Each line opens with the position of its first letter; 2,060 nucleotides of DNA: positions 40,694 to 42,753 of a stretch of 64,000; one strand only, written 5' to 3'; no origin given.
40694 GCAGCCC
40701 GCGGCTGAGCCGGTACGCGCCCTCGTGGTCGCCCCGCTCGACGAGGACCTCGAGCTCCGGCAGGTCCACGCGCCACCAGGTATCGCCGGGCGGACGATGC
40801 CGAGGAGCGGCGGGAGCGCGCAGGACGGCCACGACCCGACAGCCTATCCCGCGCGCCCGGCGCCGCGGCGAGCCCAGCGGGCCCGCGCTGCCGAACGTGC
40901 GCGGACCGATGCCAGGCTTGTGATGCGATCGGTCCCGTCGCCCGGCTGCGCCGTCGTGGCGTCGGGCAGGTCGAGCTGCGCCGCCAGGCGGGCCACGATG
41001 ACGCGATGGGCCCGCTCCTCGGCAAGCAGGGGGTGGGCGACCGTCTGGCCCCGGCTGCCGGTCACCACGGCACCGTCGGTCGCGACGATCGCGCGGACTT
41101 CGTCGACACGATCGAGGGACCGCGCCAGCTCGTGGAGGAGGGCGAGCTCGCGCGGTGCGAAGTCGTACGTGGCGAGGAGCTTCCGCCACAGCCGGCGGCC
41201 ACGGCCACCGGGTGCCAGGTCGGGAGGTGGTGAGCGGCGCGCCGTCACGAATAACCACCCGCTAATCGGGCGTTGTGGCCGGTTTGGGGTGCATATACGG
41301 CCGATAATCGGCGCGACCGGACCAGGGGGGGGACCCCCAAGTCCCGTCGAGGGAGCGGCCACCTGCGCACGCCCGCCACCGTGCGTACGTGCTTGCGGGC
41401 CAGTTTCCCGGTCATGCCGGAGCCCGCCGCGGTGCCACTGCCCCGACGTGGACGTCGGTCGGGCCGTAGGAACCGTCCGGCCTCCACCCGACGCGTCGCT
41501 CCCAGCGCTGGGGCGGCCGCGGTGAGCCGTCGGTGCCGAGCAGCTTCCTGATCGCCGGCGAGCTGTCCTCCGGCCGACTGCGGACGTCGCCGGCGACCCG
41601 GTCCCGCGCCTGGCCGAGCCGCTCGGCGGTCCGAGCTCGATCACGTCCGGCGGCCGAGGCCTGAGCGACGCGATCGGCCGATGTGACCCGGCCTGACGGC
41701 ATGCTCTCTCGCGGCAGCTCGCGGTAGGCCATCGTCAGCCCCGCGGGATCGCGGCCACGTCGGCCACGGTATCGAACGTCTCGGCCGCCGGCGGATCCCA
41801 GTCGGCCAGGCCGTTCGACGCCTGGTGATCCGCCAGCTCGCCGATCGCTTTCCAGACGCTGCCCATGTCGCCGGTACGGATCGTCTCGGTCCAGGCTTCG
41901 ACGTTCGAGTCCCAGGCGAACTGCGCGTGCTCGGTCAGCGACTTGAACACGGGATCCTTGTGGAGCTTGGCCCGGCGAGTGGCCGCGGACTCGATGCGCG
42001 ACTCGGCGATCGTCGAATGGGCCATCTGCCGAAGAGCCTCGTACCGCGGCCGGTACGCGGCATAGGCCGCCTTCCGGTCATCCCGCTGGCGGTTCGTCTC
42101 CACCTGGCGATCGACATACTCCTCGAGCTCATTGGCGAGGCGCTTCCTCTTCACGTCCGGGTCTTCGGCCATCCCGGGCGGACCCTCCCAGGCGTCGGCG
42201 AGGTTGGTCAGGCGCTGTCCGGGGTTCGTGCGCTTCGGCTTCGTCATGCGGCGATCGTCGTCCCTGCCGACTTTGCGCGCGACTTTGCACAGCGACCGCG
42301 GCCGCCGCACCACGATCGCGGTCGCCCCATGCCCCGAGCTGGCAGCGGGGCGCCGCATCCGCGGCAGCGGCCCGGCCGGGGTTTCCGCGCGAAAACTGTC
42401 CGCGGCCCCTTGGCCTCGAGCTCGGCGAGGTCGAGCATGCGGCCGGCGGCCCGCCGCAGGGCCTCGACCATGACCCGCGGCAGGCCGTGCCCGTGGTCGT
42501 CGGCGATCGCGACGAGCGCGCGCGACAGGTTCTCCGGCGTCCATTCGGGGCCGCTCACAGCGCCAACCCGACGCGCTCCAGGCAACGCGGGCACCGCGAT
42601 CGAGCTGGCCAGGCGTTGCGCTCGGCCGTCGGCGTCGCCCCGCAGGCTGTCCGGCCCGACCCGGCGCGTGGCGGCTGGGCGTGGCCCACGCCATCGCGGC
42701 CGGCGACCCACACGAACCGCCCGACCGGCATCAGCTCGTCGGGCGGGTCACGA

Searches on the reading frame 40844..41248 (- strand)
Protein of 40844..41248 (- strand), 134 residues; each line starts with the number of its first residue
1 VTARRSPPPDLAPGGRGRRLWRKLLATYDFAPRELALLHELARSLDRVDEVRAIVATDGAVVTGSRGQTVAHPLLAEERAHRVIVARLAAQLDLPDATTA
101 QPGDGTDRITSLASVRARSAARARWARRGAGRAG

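Call 24: search_protein_families(library=pfam, proteins=[window:40844-41248:-], max_evalue=0.1)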
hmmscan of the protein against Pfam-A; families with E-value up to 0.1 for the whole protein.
window:40844-41248:- (134 aa): 1 family
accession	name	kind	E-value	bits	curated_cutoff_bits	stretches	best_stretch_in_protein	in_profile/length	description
PF05119.17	Terminase_4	-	4.8e-05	24.1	24.7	1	18-94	6-83/98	Phage terminase, small subunit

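Call 25: search_protein_families(library=phrogs, proteins=[window:40844-41248:-], max_evalue=0.1)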
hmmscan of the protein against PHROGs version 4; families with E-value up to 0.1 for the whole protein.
window:40844-41248:- (134 aa): 3 families
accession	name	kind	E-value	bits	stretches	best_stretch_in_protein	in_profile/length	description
phrog_1496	-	head and packaging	1.4e-17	64.8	1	8-124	9-134/137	terminase small subunit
phrog_34315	-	unknown function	0.013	16.4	1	38-81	28-71/106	-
phrog_34561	-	head and packaging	0.015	16.3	1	30-83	31-85/145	terminase small subunit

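Call 41: find_related_loci(query=window:40844-41248:-, collection=viral_contigs, flank=10000)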
Query window:40844-41248:- (134 aa) in viral_contigs; peptide patterns used: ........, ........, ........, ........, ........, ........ (x = any residue, [..] = any of these).
140 stretches matched a pattern, but none encodes a relative of the query by tblastn (E <= 1e-3).

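Call 50: search_protein_families(library=padloc, proteins=[window:40844-41248:-], max_evalue=0.01)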
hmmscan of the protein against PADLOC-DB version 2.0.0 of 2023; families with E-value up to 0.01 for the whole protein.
window:40844-41248:- (134 aa): 0 families

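Call 58: find_homologous_proteins(query=window:40844-41248:-, max_evalue=0.00001)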
Query window:40844-41248:- (134 aa): 19 proteins with E <= 0.00001 among 1261 candidates.
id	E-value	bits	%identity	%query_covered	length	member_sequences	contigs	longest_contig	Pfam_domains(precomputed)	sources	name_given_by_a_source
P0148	1.1e-76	273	100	100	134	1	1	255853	-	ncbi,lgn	-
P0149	3.1e-64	233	86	100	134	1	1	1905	-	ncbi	-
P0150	5.4e-62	225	85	84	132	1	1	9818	-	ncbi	-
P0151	5.3e-53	196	76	84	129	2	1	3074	-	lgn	-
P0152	1.4e-51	192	74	84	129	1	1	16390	-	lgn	-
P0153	9.9e-50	186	68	85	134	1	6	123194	-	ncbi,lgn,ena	-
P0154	1.2e-29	121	52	80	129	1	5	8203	-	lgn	-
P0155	1.2e-19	89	44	70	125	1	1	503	-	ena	-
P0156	4.2e-18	84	53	72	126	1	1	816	PF05119.18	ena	-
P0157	7.4e-18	83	45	84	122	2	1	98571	-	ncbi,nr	ncbi:MAG TPA: hypothetical protein VE011_09745 [Candidatus Dormibacteraeota bacterium]|nr:hypothetic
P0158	1.8e-17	81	51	72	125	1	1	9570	-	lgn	-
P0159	3.6e-17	81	51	72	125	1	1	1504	PF05119.18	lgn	-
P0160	4.9e-16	77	46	69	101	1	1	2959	-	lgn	-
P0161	1.2e-14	72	44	72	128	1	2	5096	-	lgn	-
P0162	7.7e-12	63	44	81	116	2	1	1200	-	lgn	-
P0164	2.5e-9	55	37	62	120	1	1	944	PF05119.18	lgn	-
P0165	1.4e-7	50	45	64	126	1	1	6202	PF05119.18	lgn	-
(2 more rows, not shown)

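Call 59: find_encoding_contigs(protein=P0152, flank=10000, max_places=2)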
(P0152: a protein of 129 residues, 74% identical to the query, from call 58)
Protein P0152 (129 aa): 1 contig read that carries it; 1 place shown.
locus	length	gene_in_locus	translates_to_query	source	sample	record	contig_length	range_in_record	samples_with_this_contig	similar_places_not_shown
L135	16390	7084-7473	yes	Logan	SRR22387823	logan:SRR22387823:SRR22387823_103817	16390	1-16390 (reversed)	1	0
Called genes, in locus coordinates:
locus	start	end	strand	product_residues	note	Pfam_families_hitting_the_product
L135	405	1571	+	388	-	PF00589:Phage_integrase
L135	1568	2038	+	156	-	-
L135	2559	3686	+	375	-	-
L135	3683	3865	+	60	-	-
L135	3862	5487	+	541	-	PF09339:HTH_IclR (weak), PF16365:EutK_C (weak)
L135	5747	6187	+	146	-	-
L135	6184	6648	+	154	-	-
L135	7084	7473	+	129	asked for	-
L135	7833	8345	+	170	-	PF02195:ParB_N (weak)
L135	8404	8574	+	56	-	-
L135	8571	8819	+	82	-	-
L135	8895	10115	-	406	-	PF00072:Response_reg (weak), PF10609:ParA (weak), PF13614:AAA_31, PF01656:CbiA (weak)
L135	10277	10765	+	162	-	PF01250:Ribosomal_S6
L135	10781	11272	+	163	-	PF00436:SSB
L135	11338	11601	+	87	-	PF01084:Ribosomal_S18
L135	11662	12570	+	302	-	PF01925:TauE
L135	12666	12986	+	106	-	PF07843:DUF1634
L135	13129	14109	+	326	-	PF01063:Aminotran_4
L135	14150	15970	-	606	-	PF03816:LytR_cpsA_psr, PF13399:LytR_C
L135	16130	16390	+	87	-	?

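Call 60: find_encoding_contigs(protein=P0153, flank=10000, max_places=3)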
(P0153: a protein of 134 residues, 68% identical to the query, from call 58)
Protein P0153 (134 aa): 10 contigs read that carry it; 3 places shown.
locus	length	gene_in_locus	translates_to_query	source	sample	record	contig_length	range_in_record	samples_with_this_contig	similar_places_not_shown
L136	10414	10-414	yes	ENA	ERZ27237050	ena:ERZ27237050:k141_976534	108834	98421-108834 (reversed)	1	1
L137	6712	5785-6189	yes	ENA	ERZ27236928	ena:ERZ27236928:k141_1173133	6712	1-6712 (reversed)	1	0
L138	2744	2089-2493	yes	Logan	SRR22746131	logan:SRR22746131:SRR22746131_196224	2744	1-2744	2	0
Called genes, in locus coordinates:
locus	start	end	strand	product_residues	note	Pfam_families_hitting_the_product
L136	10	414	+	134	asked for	-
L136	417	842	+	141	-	-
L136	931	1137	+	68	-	-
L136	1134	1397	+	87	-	-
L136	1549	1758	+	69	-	-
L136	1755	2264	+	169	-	-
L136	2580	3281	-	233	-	PF02245:Pur_DNA_glyco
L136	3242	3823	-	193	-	PF02674:Colicin_V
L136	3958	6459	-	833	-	PF01588:tRNA_bind, PF03483:B3_4, PF03484:B5, PF17759:tRNA_synthFbeta, PF03147:FDX-ACB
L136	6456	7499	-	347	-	PF02912:Phe_tRNA-synt_N, PF01409:tRNA-synt_2d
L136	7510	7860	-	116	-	PF00453:Ribosomal_L20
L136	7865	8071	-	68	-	PF01632:Ribosomal_L35p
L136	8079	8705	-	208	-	PF05198:IF3_N, PF00707:IF3_C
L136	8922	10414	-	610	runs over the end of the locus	PF07973:tRNA_SAD, PF00587:tRNA-synt_2b, PF03129:HGTP_anticodon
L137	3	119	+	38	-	?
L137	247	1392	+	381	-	PF14659:Phage_int_SAM_3 (weak), PF00589:Phage_integrase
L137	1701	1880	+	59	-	-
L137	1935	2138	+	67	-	-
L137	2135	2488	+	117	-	PF12728:HTH_17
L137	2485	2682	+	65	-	-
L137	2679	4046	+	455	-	PF13481:AAA_25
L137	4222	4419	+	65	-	-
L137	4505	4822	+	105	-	-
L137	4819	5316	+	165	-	-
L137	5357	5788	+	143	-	-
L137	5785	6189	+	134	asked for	-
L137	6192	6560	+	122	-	-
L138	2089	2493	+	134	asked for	-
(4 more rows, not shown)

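Call 97: find_encoding_contigs(protein=P0157, flank=10000, max_places=2)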
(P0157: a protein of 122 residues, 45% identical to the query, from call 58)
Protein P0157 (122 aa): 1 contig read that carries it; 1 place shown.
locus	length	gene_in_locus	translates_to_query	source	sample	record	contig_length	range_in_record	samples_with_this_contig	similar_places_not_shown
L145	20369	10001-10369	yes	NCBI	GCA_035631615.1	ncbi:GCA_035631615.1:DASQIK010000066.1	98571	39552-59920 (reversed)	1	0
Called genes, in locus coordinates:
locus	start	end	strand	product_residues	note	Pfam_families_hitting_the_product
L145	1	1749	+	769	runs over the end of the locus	PF03176:MMPL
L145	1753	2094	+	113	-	PF04237:YjbR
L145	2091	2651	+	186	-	PF13302:Acetyltransf_3, PF13420:Acetyltransf_4 (weak), PF13523:Acetyltransf_8, PF00583:Acetyltransf_1, PF13508:Acetyltransf_7, PF08445:FR47 (weak)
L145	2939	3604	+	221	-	-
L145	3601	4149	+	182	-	-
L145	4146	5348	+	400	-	PF14659:Phage_int_SAM_3 (weak), PF22022:Phage_int_M (weak), PF00589:Phage_integrase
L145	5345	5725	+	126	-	-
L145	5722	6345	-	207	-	-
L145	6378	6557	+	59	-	PF07878:RHH_5 (weak)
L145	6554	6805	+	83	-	PF12728:HTH_17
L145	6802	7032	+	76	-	-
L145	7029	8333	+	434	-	PF13481:AAA_25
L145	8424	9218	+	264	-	-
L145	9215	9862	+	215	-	-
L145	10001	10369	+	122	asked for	-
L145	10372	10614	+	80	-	-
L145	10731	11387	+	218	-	-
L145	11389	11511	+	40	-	-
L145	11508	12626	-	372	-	-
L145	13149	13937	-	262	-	-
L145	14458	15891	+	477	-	-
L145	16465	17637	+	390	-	-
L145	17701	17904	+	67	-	-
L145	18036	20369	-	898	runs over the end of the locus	-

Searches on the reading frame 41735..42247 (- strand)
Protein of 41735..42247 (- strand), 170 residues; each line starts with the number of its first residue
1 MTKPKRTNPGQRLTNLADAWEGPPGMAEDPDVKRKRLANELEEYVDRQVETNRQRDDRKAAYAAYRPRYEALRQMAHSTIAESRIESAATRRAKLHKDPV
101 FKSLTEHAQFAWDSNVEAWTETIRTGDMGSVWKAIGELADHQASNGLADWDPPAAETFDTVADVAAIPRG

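Call 24: search_protein_families(library=pfam, proteins=[window:41735-42247:-], max_evalue=0.1)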
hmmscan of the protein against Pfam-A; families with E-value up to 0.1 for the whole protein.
window:41735-42247:- (170 aa): 0 families

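Call 25: search_protein_families(library=phrogs, proteins=[window:41735-42247:-], max_evalue=0.1)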
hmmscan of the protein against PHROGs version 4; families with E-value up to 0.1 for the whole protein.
window:41735-42247:- (170 aa): 0 families

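Call 50: search_protein_families(library=padloc, proteins=[window:41735-42247:-], max_evalue=0.01)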
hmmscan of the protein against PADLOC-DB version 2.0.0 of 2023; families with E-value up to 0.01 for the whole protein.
window:41735-42247:- (170 aa): 0 families

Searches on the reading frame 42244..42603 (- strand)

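Call 49: search_protein_families(library=phrogs, proteins=[window:42244-42603:-], max_evalue=0.05)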
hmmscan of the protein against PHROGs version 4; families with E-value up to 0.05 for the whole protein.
window:42244-42603:- (119 aa): 1 family
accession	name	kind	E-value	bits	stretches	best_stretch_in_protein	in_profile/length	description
phrog_12595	-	unknown function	0.047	14.8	0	56-117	19-76/137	-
